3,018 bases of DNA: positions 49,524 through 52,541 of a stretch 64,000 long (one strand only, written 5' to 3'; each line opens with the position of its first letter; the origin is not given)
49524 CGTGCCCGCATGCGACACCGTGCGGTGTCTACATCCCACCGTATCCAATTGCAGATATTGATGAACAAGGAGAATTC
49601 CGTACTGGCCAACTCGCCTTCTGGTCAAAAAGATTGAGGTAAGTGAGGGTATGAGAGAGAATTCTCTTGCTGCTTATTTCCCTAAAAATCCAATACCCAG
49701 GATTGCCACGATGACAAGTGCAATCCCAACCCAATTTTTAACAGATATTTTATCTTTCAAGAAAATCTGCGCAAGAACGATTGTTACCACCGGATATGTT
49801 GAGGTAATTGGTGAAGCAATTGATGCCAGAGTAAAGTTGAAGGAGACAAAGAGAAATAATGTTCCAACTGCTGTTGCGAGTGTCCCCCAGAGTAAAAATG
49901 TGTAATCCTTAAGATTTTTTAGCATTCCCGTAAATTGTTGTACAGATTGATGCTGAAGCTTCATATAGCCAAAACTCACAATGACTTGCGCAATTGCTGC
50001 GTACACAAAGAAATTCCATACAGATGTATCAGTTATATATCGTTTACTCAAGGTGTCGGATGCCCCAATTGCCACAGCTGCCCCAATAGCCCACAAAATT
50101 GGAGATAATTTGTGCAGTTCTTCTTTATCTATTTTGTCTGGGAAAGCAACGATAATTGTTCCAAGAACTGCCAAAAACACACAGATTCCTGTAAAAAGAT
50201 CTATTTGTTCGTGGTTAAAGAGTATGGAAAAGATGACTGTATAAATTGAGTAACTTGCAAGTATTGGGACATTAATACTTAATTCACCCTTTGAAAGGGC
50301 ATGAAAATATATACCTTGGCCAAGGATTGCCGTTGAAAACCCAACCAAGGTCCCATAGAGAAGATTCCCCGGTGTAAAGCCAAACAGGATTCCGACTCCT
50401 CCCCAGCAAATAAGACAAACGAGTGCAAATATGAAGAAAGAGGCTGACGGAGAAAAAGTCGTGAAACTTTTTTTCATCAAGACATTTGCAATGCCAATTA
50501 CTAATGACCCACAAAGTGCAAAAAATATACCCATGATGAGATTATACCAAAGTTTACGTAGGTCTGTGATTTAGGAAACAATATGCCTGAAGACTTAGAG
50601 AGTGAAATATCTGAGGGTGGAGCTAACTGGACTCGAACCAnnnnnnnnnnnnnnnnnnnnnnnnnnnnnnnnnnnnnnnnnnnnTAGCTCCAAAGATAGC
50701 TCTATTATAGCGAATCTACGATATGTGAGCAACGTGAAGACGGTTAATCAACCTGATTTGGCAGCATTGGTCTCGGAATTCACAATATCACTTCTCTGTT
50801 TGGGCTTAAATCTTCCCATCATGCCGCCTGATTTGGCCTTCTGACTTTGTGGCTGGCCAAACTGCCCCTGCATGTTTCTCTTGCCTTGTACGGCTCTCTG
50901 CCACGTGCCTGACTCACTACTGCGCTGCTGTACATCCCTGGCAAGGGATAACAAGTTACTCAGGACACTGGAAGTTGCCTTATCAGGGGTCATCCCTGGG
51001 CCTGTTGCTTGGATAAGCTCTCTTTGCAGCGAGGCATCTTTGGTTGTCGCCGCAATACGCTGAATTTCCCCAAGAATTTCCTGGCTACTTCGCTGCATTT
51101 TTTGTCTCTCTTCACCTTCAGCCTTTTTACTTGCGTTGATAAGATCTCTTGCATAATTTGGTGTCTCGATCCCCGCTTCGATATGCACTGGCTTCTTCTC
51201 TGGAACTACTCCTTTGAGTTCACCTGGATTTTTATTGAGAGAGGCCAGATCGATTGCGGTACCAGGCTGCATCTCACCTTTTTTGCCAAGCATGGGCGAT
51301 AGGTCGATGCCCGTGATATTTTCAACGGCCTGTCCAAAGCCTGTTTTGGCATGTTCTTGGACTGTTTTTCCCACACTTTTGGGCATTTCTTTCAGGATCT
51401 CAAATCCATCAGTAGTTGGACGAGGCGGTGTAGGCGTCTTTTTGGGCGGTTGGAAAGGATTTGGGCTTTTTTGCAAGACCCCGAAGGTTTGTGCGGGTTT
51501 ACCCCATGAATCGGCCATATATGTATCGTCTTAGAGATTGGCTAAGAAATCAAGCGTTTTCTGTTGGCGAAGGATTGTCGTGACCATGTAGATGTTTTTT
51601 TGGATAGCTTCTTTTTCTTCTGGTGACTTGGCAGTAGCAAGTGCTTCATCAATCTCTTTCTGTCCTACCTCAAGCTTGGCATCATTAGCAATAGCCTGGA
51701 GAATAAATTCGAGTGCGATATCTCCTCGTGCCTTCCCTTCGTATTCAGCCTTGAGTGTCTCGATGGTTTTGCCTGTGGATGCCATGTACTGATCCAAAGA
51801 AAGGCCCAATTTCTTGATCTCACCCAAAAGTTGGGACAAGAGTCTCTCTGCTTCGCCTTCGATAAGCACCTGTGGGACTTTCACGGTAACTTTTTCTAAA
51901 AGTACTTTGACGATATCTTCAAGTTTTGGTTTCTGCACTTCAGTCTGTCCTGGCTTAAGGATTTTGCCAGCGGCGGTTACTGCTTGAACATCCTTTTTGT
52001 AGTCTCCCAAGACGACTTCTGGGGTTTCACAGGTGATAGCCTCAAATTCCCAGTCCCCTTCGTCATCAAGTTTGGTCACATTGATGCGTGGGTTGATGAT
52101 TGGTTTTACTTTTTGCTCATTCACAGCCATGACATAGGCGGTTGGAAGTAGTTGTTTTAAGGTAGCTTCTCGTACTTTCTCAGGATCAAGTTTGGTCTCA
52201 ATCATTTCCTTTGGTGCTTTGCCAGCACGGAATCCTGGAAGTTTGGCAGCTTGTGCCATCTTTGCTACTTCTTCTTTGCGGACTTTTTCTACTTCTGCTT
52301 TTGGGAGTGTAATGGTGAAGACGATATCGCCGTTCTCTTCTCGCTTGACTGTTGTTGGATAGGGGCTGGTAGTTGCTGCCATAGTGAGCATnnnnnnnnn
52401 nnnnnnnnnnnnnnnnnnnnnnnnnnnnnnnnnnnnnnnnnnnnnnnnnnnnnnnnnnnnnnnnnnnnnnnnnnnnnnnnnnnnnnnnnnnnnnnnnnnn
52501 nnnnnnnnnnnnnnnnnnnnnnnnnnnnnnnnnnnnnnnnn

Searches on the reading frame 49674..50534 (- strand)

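Call 75: search_protein_families(library=pfam, proteins=[window:49674-50534:-], max_evalue=0.001)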
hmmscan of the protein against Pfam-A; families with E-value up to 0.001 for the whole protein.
window:49674-50534:- (286 aa): 5 families
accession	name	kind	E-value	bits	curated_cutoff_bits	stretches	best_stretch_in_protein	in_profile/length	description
PF00892.27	EamA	-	3.6e-28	99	28.2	2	145-281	3-133/135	EamA-like transporter family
PF05653.20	Mg_trans_NIPA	-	2.3e-05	24.1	26.2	0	186-277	24-115/295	Magnesium transporter NIPA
PF10639.15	TMEM234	-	7.9e-05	23.2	30.1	0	64-129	46-112/113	Putative transmembrane family 234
PF03151.22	TPT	-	9.7e-05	22.3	30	1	78-277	84-286/291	Triose-phosphate Transporter family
PF08449.17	UAA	-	0.00018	21.2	26.2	0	94-279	103-305/311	UAA transporter family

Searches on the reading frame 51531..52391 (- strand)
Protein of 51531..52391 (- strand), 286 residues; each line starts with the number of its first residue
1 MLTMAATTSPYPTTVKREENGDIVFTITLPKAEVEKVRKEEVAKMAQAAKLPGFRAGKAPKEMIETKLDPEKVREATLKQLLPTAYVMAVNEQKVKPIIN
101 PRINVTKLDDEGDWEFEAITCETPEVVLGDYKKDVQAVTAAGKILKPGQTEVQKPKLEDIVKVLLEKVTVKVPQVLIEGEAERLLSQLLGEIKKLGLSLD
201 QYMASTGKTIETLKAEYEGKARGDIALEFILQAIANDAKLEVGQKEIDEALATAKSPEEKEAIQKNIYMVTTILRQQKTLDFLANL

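Call 75: search_protein_families(library=pfam, proteins=[window:51531-52391:-], max_evalue=0.001)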
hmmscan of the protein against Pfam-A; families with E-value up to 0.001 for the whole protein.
window:51531-52391:- (286 aa): 2 families
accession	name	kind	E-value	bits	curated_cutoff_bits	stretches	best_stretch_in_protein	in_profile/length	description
PF05697.18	Trigger_N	-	4.8e-26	92.2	22.2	1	14-133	4-122/144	Bacterial trigger factor protein (TF)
PF05698.19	Trigger_C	-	4e-19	69.7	22.7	1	153-283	22-160/162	Bacterial trigger factor protein (TF) C-terminus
